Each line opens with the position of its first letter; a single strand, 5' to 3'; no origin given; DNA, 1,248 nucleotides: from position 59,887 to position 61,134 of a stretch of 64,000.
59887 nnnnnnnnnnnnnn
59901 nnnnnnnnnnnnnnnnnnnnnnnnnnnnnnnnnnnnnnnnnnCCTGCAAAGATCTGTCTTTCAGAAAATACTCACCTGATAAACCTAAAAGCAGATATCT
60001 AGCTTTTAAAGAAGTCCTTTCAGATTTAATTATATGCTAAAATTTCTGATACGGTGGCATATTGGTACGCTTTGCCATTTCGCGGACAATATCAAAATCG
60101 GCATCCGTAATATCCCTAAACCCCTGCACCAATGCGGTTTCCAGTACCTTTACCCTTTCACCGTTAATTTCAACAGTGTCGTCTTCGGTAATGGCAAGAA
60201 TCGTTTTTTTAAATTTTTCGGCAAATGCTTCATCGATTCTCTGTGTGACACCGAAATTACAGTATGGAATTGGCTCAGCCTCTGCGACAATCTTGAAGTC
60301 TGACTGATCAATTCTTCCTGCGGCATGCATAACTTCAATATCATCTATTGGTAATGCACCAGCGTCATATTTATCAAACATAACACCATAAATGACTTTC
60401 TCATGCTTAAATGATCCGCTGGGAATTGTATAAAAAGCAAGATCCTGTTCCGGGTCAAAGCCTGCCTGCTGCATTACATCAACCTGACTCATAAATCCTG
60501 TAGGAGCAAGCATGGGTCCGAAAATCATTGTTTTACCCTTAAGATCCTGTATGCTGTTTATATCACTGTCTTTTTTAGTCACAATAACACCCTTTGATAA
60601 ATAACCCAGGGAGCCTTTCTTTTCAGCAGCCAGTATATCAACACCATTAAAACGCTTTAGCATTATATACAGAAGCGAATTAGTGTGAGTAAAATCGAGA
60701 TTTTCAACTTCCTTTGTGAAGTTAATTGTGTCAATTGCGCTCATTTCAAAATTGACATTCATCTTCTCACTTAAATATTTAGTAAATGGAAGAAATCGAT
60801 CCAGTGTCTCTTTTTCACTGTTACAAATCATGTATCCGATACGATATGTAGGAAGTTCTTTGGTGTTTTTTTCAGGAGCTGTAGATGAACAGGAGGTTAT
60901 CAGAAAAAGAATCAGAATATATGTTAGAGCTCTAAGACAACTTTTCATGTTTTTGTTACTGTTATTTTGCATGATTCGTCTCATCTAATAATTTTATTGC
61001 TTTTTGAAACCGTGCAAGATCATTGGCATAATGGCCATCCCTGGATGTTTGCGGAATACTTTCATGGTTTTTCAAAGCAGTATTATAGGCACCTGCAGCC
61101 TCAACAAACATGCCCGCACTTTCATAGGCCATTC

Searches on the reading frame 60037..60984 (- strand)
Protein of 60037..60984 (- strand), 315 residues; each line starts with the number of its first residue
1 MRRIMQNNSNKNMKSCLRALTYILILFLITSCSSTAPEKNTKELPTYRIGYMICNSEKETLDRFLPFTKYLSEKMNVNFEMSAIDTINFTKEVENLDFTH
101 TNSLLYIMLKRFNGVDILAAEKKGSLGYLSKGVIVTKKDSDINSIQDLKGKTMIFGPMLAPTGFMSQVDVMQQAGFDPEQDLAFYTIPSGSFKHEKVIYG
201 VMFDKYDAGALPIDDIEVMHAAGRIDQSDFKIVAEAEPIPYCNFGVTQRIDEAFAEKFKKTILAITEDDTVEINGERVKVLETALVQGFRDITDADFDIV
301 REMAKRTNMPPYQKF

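Call 66: search_protein_families(library=pfam, proteins=[window:60037-60984:-], max_evalue=0.00001)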
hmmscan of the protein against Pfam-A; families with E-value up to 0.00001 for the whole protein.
window:60037-60984:- (315 aa): 1 family
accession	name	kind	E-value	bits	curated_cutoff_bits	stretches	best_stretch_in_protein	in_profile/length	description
PF12974.12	Phosphonate-bd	-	6.4e-39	134.2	27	1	49-297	1-242/242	ABC transporter, phosphonate, periplasmic substrate-binding protein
